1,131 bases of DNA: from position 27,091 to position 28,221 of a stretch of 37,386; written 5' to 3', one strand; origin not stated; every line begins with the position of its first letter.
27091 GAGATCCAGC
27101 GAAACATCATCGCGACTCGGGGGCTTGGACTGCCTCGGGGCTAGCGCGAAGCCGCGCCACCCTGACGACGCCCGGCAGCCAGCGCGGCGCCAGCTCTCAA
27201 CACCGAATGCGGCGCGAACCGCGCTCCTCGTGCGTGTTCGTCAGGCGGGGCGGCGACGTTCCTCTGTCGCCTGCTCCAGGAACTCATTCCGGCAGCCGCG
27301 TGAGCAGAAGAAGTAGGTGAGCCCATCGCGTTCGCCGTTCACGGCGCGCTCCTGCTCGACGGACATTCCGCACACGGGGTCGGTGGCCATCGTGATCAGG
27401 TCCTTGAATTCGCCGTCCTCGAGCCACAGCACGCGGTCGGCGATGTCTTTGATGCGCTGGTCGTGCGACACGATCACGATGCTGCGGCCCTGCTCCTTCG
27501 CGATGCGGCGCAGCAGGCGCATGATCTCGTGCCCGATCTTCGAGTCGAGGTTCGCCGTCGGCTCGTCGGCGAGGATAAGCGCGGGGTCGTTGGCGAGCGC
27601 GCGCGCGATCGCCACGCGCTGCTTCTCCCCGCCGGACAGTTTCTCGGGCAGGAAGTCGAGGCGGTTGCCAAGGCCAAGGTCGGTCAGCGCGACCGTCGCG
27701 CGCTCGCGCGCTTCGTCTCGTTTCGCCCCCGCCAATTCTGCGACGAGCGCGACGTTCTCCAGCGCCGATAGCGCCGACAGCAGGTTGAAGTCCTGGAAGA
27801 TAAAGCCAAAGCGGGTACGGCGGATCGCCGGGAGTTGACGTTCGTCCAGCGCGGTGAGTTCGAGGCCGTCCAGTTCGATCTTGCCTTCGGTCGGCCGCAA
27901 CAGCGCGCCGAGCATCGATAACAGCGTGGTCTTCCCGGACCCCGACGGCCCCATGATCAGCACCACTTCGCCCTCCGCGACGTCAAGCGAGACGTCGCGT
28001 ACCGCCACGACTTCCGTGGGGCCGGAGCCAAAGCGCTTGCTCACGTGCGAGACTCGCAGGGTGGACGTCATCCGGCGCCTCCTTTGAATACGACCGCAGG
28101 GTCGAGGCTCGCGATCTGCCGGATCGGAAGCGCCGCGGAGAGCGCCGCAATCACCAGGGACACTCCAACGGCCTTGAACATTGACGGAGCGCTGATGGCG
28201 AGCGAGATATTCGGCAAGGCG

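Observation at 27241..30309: MacB/FtsX-type ABC exporter whose ATPase is fused to a YHS/TRASH metal-binding domain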

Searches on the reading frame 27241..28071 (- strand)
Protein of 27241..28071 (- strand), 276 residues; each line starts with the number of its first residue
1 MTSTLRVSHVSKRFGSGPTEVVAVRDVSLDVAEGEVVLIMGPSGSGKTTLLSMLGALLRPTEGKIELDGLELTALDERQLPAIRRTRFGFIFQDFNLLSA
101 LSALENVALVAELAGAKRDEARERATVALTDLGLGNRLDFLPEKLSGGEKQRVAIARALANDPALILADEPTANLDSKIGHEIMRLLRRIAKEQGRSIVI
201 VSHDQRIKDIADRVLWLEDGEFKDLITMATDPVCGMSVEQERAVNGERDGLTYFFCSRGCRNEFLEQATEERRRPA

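Call 3: search_protein_families(library=pfam, proteins=[window:27241-28071:-], max_evalue=0.01)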
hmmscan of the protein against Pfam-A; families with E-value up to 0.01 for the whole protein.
window:27241-28071:- (276 aa): 17 families
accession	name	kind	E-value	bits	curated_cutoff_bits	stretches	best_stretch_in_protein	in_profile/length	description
PF00005.33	ABC_tran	-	2.3e-35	122.6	25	1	25-173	2-137/137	ABC transporter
PF04945.19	YHS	-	3.8e-10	40.1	30.3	1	230-266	2-38/47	YHS domain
PF13304.12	AAA_21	-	5.4e-08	33.7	27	1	117-204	220-299/304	AAA domain, putative AbiEii toxin, Type IV TA system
PF02463.25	SMC_N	-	5.3e-06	26.5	40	1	138-214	130-208/220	RecF/RecN/SMC N terminal domain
PF13191.12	AAA_16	-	1e-05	26.5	32.6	1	30-191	18-124/167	AAA ATPase domain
PF13555.12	AAA_29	-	2.3e-05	24.5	27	1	28-62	16-50/61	P-loop containing region of AAA domain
PF13479.12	AAA_24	-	0.00015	22.1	27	0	36-58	4-23/195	AAA domain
PF13401.12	AAA_22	-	0.00042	21.1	27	1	35-87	6-33/130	AAA domain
PF25199.1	nSTAND_NTPase5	-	0.00074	19.8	34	0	32-54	39-61/145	Novel STAND NTPase 5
PF20720.3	nSTAND3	-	0.00075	19.7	27.2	1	33-55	16-38/155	Novel STAND NTPase 3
PF13481.12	AAA_25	-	0.00085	19.4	27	1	31-55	30-54/195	AAA domain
PF09818.15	ABC_ATPase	-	0.0012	18.4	23.2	0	31-54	77-99/283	P-loop domain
PF13604.12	AAA_30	-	0.003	17.7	27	0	35-65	19-49/191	AAA domain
PF13476.12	AAA_23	-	0.0038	18.3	27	1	25-55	11-40/201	AAA domain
PF13238.12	AAA_18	-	0.0041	18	29.4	0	37-58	1-22/128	AAA domain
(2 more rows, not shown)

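Call 4: search_protein_families(library=ncbifam, proteins=[window:27241-28071:-], max_evalue=0.01)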
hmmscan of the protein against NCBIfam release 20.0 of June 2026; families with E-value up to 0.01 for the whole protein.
window:27241-28071:- (276 aa): 202 families (the best 25 are shown)
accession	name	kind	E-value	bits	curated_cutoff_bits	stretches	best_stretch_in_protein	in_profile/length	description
TIGR02982.1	heterocyst_DevA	subfamily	1.7e-72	243.6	295.8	1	5-222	2-219/220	ABC exporter ATP-binding subunit, DevA family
NF007826.0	PRK10535.1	equivalog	3.6e-63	213.9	966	1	1-222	1-221/648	macrolide ABC transporter ATP-binding protein/permease MacB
TIGR02211.1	LolD_lipo_ex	equivalog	6.6e-63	212.2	307.75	1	5-223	2-220/221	lipoprotein-releasing ABC transporter ATP-binding protein LolD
TIGR02673.1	FtsE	equivalog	2.2e-62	210.5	264.85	1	6-220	3-213/214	cell division ATP-binding protein FtsE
NF007879.0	PRK10584.1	equivalog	2e-56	191.2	336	1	4-223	6-225/228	putative ABC transporter ATP-binding protein YbbA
NF038007.1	ABC_ATP_DarD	equivalog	5.6e-54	182.9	375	1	6-222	3-218/218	darobactin export ABC transporter ATP-binding protein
NF008639.0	PRK11629.1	equivalog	8.9e-54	182.4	360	1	5-228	7-230/234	lipoprotein-releasing ABC transporter ATP-binding protein LolD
TIGR03608.1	L_ocin_972_ABC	subfamily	5.9e-53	179.4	254.85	1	9-216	3-205/206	putative bacteriocin export ABC transporter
TIGR01186.1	proV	subfamily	6.1e-53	180.2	326.6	1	22-222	7-208/363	betaine/proline/choline family ABC transporter ATP-binding protein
TIGR02315.1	ABC_phnC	equivalog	5.2e-51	173.4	266.1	1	5-221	2-223/243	phosphonate ABC transporter ATP-binding protein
TIGR02314.1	ABC_MetN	equivalog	1.5e-50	172.1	499.7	1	6-222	3-219/343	methionine ABC transporter ATP-binding protein MetN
NF007027.0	PRK09493.1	equivalog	2e-49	168.1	379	1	7-222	4-214/240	glutamine ABC transporter ATP-binding protein GlnQ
NF040933.2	ABC_arch_GlcV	equivalog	3.3e-48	164.4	450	1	5-224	3-222/357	glucose ABC transporter ATP-binding protein GlcV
NF008428.0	PRK11264.1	equivalog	6.8e-46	156.5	406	1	3-221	2-221/250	L-cystine ABC transporter ATP-binding protein TcyN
TIGR00968.1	3a0106s01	subfamily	2.3e-45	155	342.75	1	6-224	2-211/237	sulfate ABC transporter ATP-binding protein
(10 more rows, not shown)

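Call 6: find_homologous_proteins(query=window:27241-28071:-)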
Query window:27241-28071:- (276 aa): 8000 proteins with E <= 0.001 among 8000 candidates; the best 120 are listed.
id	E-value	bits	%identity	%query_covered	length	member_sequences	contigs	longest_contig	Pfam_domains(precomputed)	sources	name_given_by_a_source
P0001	1.0e-172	590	100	100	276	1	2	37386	PF04945.20,PF00005.34,PF13555.13,PF02463.26,PF13304.13,PF13191.13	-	-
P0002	3.3e-163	559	94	100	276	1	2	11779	PF04945.20,PF00005.34,PF13555.13,PF02463.26,PF13304.13,PF13191.13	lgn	-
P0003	2.5e-154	530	90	100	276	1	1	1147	PF13479.13,PF04945.20,PF00005.34,PF02463.26,PF13304.13,PF13191.13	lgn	-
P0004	8.1e-141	486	84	98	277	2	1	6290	PF04945.20,PF00005.34,PF13304.13,PF13191.13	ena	-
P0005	2.2e-140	484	85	96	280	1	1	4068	PF04945.20,PF00005.34,PF02463.26,PF13304.13,PF13191.13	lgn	-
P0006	7.5e-140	483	82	100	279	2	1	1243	PF04945.20,PF00005.34,PF13401.13,PF02463.26,PF13304.13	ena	-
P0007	5.9e-139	480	86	96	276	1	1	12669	PF04945.20,PF00005.34,PF02463.26,PF13304.13,PF13191.13,PF24273.2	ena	-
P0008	1.3e-138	479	83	96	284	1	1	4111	PF04945.20,PF00005.34,PF13304.13,PF13191.13,PF24273.2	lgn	-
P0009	6.1e-138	476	84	96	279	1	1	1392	PF04945.20,PF00005.34,PF13555.13,PF13304.13,PF13191.13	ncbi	-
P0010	1.4e-135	469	82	95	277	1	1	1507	PF04945.20,PF00005.34,PF13555.13,PF02463.26,PF13304.13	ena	-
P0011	2.7e-135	468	80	99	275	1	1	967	PF04945.20,PF00005.34,PF02463.26,PF13304.13,PF13191.13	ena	-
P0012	3.5e-135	467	81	97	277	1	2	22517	PF04945.20,PF00005.34,PF02463.26,PF13304.13,PF13191.13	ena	-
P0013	1.0e-134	466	82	98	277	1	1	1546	PF04945.20,PF00005.34,PF13555.13,PF13304.13,PF13191.13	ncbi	-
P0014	1.8e-134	465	83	95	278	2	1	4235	PF04945.20,PF00005.34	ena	-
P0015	4.3e-134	464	82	95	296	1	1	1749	PF04945.20,PF00005.34,PF13555.13,PF02463.26,PF13304.13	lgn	-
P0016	1.2e-133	462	77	95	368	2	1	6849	PF04945.20,PF00005.34,PF13555.13,PF02463.26,PF13304.13,PF24273.2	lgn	-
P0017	2.5e-133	461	73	95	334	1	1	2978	PF06467.21,PF04945.20,PF00005.34,PF13555.13,PF24273.2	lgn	-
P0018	1.5e-132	459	80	96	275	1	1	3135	PF04945.20,PF00005.34,PF02463.26,PF13304.13,PF13191.13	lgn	-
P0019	3.3e-132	458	79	97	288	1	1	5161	PF04945.20,PF00005.34,PF13555.13,PF02463.26,PF13304.13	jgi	jgi:putative ABC transport system ATP-binding protein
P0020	3.8e-132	457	80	96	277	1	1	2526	PF04945.20,PF00005.34,PF13555.13,PF02463.26,PF13304.13,PF13191.13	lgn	-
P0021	4.2e-132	457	80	96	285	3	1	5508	PF04945.20,PF00005.34,PF13555.13,PF02463.26,PF13304.13,PF13191.13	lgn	-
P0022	1.2e-131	456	82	96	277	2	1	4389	PF04945.20,PF00005.34,PF13555.13,PF13304.13,PF13191.13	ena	-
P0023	1.4e-131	456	78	97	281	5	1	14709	PF04945.20,PF00005.34,PF13555.13,PF02463.26,PF13304.13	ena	-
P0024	3.5e-131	454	81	96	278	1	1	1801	PF04945.20,PF00005.34,PF13555.13,PF02463.26,PF13304.13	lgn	-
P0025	3.9e-131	454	80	96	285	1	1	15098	PF04945.20,PF00005.34,PF02463.26,PF13304.13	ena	-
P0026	4.4e-131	454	81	96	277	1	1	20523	PF04945.20,PF00005.34,PF13304.13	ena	-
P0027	5.7e-131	454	78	99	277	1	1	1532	PF04945.20,PF00005.34,PF13555.13,PF02463.26,PF13304.13,PF24273.2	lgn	-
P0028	8.4e-131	453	77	96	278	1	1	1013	PF04945.20,PF00005.34,PF13555.13,PF02463.26,PF13304.13,PF13191.13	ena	-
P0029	8.4e-131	453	76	96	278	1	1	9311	PF04945.20,PF00005.34,PF13555.13,PF02463.26,PF13304.13,PF13191.13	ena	-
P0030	1.1e-130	453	80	95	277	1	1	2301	PF13479.13,PF04945.20,PF00005.34,PF13304.13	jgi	jgi:putative ABC transport system ATP-binding protein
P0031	1.2e-130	453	76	96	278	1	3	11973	PF04945.20,PF00005.34,PF13555.13,PF02463.26,PF13304.13,PF13191.13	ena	-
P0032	1.4e-130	452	80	96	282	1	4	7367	PF04945.20,PF00005.34,PF13555.13,PF02463.26,PF13304.13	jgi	jgi:putative ABC transport system ATP-binding protein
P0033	1.5e-130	452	76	96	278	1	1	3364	PF04945.20,PF00005.34,PF13555.13,PF02463.26,PF13304.13,PF13191.13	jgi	jgi:putative ABC transport system ATP-binding protein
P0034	1.5e-130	452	76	96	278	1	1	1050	PF04945.20,PF00005.34,PF13555.13,PF02463.26,PF13304.13,PF13191.13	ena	-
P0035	1.7e-130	452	77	98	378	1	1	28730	PF04945.20,PF00005.34,PF13555.13,PF02463.26,PF13304.13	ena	-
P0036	1.9e-130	452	80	95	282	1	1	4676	PF04945.20,PF00005.34,PF13555.13,PF02463.26,PF13304.13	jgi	-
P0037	2.2e-130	452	77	98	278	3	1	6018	PF04945.20,PF00005.34,PF13555.13,PF02463.26,PF13304.13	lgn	-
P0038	2.3e-130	452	79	95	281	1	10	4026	PF04945.20,PF00005.34,PF13555.13,PF02463.26,PF13304.13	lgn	-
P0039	3.0e-130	451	76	96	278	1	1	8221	PF04945.20,PF00005.34,PF13555.13,PF02463.26,PF13304.13,PF13191.13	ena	-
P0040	3.7e-130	451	79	95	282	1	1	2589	PF04945.20,PF00005.34,PF13555.13,PF02463.26,PF13304.13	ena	-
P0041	5.3e-130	450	79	95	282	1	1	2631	PF04945.20,PF00005.34,PF13555.13,PF02463.26,PF13304.13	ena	-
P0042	5.7e-130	450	80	96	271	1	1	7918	PF04945.20,PF00005.34,PF02463.26,PF13191.13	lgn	-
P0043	6.4e-130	450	76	97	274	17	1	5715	PF04945.20,PF00005.34,PF13555.13,PF02463.26,PF13304.13,PF13191.13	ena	-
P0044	7.5e-130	450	79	95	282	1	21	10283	PF04945.20,PF00005.34,PF13555.13,PF02463.26,PF13304.13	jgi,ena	jgi:putative ABC transport system ATP-binding protein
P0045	8.2e-130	450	79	96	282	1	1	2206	PF04945.20,PF00005.34,PF13555.13,PF02463.26,PF13304.13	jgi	-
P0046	8.9e-130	450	77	96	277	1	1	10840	PF04945.20,PF00005.34,PF02463.26,PF13304.13,PF13191.13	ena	-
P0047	9.2e-130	450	79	95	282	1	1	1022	PF04945.20,PF00005.34,PF13555.13,PF02463.26,PF13304.13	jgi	jgi:putative ABC transport system ATP-binding protein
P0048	9.9e-130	450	78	97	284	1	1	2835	PF04945.20,PF00005.34,PF13555.13,PF02463.26,PF13304.13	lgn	-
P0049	1.0e-129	449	80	95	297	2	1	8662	PF04945.20,PF00005.34,PF13304.13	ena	-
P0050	1.3e-129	449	79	95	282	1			PF04945.20,PF00005.34,PF13555.13,PF02463.26,PF13304.13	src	-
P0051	1.4e-129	449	79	95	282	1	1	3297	PF04945.20,PF00005.34,PF13555.13,PF02463.26,PF13304.13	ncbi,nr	ncbi:MAG: transporter ATP-binding protein [Rubrobacteraceae bacterium]|nr:transporter ATP-binding pr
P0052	1.4e-129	449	78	96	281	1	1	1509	PF04945.20,PF00005.34,PF13555.13,PF02463.26,PF13304.13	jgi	-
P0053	1.4e-129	449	77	96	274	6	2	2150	PF04945.20,PF00005.34,PF13555.13,PF02463.26,PF13304.13,PF13191.13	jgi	jgi:putative ABC transport system ATP-binding protein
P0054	1.4e-129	449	78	95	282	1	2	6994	PF04945.20,PF00005.34,PF13555.13,PF02463.26,PF13304.13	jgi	-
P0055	1.6e-129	449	77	96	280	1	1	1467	PF04945.20,PF00005.34,PF13555.13,PF02463.26,PF13304.13,PF13191.13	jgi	-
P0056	1.7e-129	449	78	96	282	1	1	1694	PF04945.20,PF00005.34,PF13555.13,PF02463.26,PF13304.13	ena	-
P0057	1.7e-129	449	78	96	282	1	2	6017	PF04945.20,PF00005.34,PF13555.13,PF02463.26,PF13304.13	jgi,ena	-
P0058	1.7e-129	449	76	96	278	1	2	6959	PF04945.20,PF00005.34,PF13555.13,PF02463.26,PF13304.13,PF13191.13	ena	-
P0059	1.7e-129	449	78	96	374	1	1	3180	PF13479.13,PF04945.20,PF00005.34,PF13555.13,PF02463.26,PF13304.13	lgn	-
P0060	1.8e-129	449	76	95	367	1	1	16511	PF04945.20,PF00005.34,PF13555.13,PF02463.26,PF13304.13,PF24273.2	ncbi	-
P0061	2.1e-129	448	80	96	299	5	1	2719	PF04945.20,PF00005.34,PF13555.13,PF02463.26,PF13304.13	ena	-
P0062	2.3e-129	448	80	95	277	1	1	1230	PF13479.13,PF04945.20,PF00005.34,PF02463.26,PF13304.13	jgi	jgi:putative ABC transport system ATP-binding protein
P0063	2.4e-129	448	78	96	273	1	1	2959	PF04945.20,PF00005.34,PF13555.13,PF02463.26,PF13304.13,PF13191.13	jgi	jgi:putative ABC transport system ATP-binding protein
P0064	2.5e-129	448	77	95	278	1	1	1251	PF04945.20,PF00005.34,PF13555.13,PF02463.26,PF13304.13,PF13191.13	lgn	-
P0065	2.7e-129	448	79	95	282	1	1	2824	PF04945.20,PF00005.34,PF13555.13,PF02463.26,PF13304.13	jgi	jgi:putative ABC transport system ATP-binding protein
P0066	2.9e-129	448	77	96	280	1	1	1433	PF04945.20,PF00005.34,PF13555.13,PF02463.26,PF13304.13,PF13191.13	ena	-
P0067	3.1e-129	448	80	95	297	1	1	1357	PF04945.20,PF00005.34,PF13555.13,PF13304.13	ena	-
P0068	3.1e-129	448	78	96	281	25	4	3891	PF04945.20,PF00005.34,PF13555.13,PF02463.26,PF13304.13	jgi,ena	-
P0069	3.2e-129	448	79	96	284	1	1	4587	PF04945.20,PF00005.34,PF13304.13,PF13191.13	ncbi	-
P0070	3.2e-129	448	79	96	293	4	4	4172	PF04945.20,PF00005.34,PF02463.26,PF13304.13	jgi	jgi:putative ABC transport system ATP-binding protein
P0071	3.2e-129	448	78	97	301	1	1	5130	PF04945.20,PF00005.34,PF13304.13,PF13191.13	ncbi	-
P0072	3.4e-129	448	77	96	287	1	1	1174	PF04945.20,PF00005.34,PF13555.13,PF02463.26,PF13304.13,PF13191.13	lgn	-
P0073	4.6e-129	447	77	96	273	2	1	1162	PF04945.20,PF00005.34,PF02463.26,PF13304.13,PF13191.13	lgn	-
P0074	4.7e-129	447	79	95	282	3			PF04945.20,PF00005.34,PF02463.26,PF13304.13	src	-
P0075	4.9e-129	447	78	96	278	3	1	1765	PF04945.20,PF00005.34,PF13555.13,PF02463.26,PF13304.13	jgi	-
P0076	5.1e-129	447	78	96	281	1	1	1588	PF04945.20,PF00005.34,PF13555.13,PF02463.26,PF13304.13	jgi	-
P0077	5.3e-129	447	79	95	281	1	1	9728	PF04945.20,PF00005.34,PF13555.13,PF02463.26,PF13304.13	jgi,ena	-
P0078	5.5e-129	447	79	96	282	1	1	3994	PF04945.20,PF00005.34,PF13555.13,PF02463.26,PF13304.13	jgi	jgi:putative ABC transport system ATP-binding protein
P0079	5.8e-129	447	76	97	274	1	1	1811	PF04945.20,PF00005.34,PF13555.13,PF02463.26,PF13304.13,PF13191.13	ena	-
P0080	6.0e-129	447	77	96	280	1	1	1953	PF04945.20,PF00005.34,PF13555.13,PF02463.26,PF13304.13,PF13191.13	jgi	-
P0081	6.1e-129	447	77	96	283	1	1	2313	PF04945.20,PF00005.34,PF13555.13,PF02463.26,PF13304.13,PF13191.13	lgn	-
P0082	6.2e-129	447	76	96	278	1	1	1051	PF04945.20,PF00005.34,PF13555.13,PF02463.26,PF13304.13,PF13191.13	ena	-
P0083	6.7e-129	447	80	95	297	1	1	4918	PF04945.20,PF00005.34,PF13555.13,PF02463.26,PF13304.13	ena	-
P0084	6.9e-129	447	79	95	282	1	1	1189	PF04945.20,PF00005.34,PF13555.13,PF02463.26,PF13304.13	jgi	jgi:putative ABC transport system ATP-binding protein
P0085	7.0e-129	447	77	96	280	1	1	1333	PF04945.20,PF00005.34,PF13555.13,PF02463.26,PF13304.13,PF13191.13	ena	-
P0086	7.1e-129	447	78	96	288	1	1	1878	PF04945.20,PF00005.34,PF13555.13,PF02463.26,PF13304.13,PF13191.13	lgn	-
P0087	7.2e-129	447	80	95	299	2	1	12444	PF04945.20,PF00005.34,PF13555.13,PF13304.13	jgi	jgi:putative ABC transport system ATP-binding protein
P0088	7.3e-129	447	77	96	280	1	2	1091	PF04945.20,PF00005.34,PF13555.13,PF02463.26,PF13304.13,PF13191.13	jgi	-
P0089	8.1e-129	447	77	95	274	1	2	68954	PF04945.20,PF00005.34,PF13555.13,PF02463.26,PF13304.13,PF13191.13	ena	-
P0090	8.9e-129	446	76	95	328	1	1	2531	PF06467.21,PF04945.20,PF00005.34,PF13555.13,PF02463.26,PF13304.13,PF13191.13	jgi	jgi:putative ABC transport system ATP-binding protein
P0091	1.0e-128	446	79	95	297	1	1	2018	PF04945.20,PF00005.34,PF13555.13,PF02463.26,PF13304.13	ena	-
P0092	1.0e-128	446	79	96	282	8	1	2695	PF04945.20,PF00005.34,PF13555.13,PF02463.26,PF13304.13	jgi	jgi:putative ABC transport system ATP-binding protein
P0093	1.0e-128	446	79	95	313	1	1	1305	PF04945.20,PF00005.34,PF13555.13,PF02463.26,PF13304.13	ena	-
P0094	1.1e-128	446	79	96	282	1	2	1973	PF04945.20,PF00005.34,PF13555.13,PF02463.26,PF13304.13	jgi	jgi:putative ABC transport system ATP-binding protein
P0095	1.1e-128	446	79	95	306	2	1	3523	PF04945.20,PF00005.34,PF02463.26,PF13304.13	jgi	jgi:putative ABC transport system ATP-binding protein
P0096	1.1e-128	446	77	96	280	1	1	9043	PF04945.20,PF00005.34,PF13555.13,PF02463.26,PF13304.13,PF13191.13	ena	-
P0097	1.2e-128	446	76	96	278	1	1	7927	PF04945.20,PF00005.34,PF13555.13,PF02463.26,PF13304.13,PF13191.13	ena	-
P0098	1.2e-128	446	77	96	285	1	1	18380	PF04945.20,PF00005.34,PF13555.13,PF02463.26,PF13304.13,PF13191.13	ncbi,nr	ncbi:MAG: hypothetical protein A2Z49_02400 [Chloroflexi bacterium RBG_19FT_COMBO_56_12]|nr:MAG: hypo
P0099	1.2e-128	446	78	95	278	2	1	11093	PF13479.13,PF04945.20,PF00005.34,PF02463.26,PF13304.13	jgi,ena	-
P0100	1.4e-128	446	78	96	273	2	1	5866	PF04945.20,PF00005.34,PF13555.13,PF02463.26,PF13304.13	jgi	jgi:putative ABC transport system ATP-binding protein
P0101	1.5e-128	446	76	97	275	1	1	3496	PF13479.13,PF04945.20,PF00005.34,PF13555.13,PF02463.26,PF13304.13,PF13191.13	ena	-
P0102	1.6e-128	446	78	95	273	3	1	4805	PF04945.20,PF00005.34,PF13555.13,PF02463.26,PF13304.13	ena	-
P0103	1.6e-128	446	78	95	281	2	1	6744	PF04945.20,PF00005.34,PF13555.13,PF02463.26,PF13304.13,PF13191.13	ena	-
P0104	1.6e-128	446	76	97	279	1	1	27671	PF04945.20,PF00005.34,PF13555.13,PF02463.26,PF13304.13,PF13191.13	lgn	-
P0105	1.7e-128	445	80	96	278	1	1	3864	PF04945.20,PF00005.34,PF13555.13,PF02463.26,PF13304.13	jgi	jgi:putative ABC transport system ATP-binding protein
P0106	1.7e-128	445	79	95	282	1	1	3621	PF04945.20,PF00005.34,PF13555.13,PF02463.26,PF13304.13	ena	-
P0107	2.0e-128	445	78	96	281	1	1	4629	PF04945.20,PF00005.34,PF13555.13,PF02463.26,PF13304.13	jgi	-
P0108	2.0e-128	445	78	96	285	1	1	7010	PF04945.20,PF00005.34,PF13555.13,PF02463.26,PF13304.13,PF13191.13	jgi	jgi:putative ABC transport system ATP-binding protein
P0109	2.1e-128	445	76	96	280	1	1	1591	PF04945.20,PF00005.34,PF13555.13,PF02463.26,PF13304.13,PF13191.13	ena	-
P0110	2.1e-128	445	79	96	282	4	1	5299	PF04945.20,PF00005.34,PF13555.13,PF02463.26,PF13304.13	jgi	-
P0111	2.1e-128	445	81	95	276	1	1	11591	PF04945.20,PF00005.34,PF13555.13,PF02463.26,PF13304.13,PF13191.13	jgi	jgi:putative ABC transport system ATP-binding protein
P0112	2.1e-128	445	79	95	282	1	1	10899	PF04945.20,PF00005.34,PF13555.13,PF02463.26,PF13304.13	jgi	jgi:putative ABC transport system ATP-binding protein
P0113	2.2e-128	445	75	96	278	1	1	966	PF04945.20,PF00005.34,PF13555.13,PF02463.26,PF13304.13,PF13191.13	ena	-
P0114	2.2e-128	445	77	96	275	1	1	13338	PF04945.20,PF00005.34,PF13555.13,PF13401.13,PF02463.26,PF13304.13,PF13191.13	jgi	jgi:putative ABC transport system ATP-binding protein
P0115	2.4e-128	445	78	95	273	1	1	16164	PF04945.20,PF00005.34,PF13555.13,PF02463.26,PF13304.13,PF13191.13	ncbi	-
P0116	2.4e-128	445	78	95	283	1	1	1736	PF04945.20,PF00005.34,PF13555.13,PF02463.26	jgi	jgi:putative ABC transport system ATP-binding protein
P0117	2.5e-128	445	78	96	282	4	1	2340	PF04945.20,PF00005.34,PF13555.13,PF02463.26,PF13304.13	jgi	-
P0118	2.9e-128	445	77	95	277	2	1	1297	PF04945.20,PF00005.34,PF02463.26,PF13304.13,PF13191.13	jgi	jgi:putative ABC transport system ATP-binding protein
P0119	2.9e-128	445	78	96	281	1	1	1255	PF04945.20,PF00005.34,PF13555.13,PF02463.26,PF13304.13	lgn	-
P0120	3.3e-128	445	78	96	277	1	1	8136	PF04945.20,PF00005.34,PF13555.13,PF02463.26,PF13304.13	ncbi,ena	-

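Call 18: search_dna_similar(query=window:27241-28071:-, collection=plasmids, mode=protein, max_rows=30)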
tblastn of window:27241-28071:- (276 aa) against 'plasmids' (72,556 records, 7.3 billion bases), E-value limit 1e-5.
The search stops at 5000 records and this limit was reached: more records match than are counted here, and every count below describes the 5000 best-scoring records only.
In 378 record(s) the limit of 40 matching pieces per record was reached: places in those records are undercounted.
Records with a match: at least 5000; places in all: 47920; records where one place covers at least 80% of the query: 1495.
Best place of each record, by identity: <60% 5000.
By first word of the organism name: Escherichia 1248; Rhizobium 539; Bacillus 274; Klebsiella 246; Agrobacterium 220; Sinorhizobium 187; Ralstonia 139; Streptomyces 129; Pantoea 115; Lactiplantibacillus 98; and 313 more.
By predicted mobility (MOB-suite, as given by PLSDB): non-mobilizable 2259; conjugative 1992; mobilizable 749.
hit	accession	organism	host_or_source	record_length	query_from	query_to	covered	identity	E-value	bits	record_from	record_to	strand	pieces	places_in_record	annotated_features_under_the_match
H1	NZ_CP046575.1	Rhodococcus sp. WAY2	cell culture,bacterial consortium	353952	5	264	94%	55.1%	1e-73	251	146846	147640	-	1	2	ATP-binding cassette domain-containing protein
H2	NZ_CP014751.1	Thermococcus peptonophilus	-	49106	3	222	80%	53.7%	1e-56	202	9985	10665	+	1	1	ABC transporter ATP-binding protein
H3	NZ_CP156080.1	Defluviimonas sp. SAOS-178_SWC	Sediment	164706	1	230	83%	49.6%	2e-44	167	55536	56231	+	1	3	ABC transporter ATP-binding protein | hypothetical protein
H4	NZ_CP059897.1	Ciceribacter thiooxidans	mixed culture,soil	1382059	5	222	79%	52.3%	1e-44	168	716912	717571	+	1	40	none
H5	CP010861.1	Marinovum algicola DG 898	-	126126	5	220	78%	52.7%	1e-44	167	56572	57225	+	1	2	ABC-type antimicrobial peptide transport system, ATPase component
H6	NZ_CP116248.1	Nitratidesulfovibrio vulgaris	swine finishing facility waste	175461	5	224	80%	50.5%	4e-56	201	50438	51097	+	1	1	ABC transporter ATP-binding protein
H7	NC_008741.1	Nitratidesulfovibrio vulgaris DP4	-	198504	5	224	80%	50.5%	5e-56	201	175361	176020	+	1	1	ABC transporter ATP-binding protein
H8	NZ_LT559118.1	Nonomuraea gerenzanensis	-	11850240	1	224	81%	49.6%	1e-48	179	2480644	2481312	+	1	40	none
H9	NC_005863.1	Nitratidesulfovibrio vulgaris str. Hildenborough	-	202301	3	224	80%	50.0%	6e-56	200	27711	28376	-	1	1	ABC transporter ATP-binding protein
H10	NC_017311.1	Nitratidesulfovibrio vulgaris RCH1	-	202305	3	224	80%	50.0%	6e-56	200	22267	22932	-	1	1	ABC transporter ATP-binding protein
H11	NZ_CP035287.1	Paracoccus versutus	whole organism,soil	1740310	7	224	79%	50.9%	5e-41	157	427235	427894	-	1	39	none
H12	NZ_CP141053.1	Paracoccus denitrificans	-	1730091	5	224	80%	50.0%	1e-40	156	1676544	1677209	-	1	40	none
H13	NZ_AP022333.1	Methylosinus sp. C49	-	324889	12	224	77%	51.6%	2e-51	187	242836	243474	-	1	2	ABC transporter ATP-binding protein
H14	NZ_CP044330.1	Methylocystis rosea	-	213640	5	222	79%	49.8%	9e-44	165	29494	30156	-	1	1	ABC transporter ATP-binding protein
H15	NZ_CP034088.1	Methylocystis rosea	cell culture,groundwater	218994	5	222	79%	49.8%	9e-44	165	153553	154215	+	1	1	ABC transporter ATP-binding protein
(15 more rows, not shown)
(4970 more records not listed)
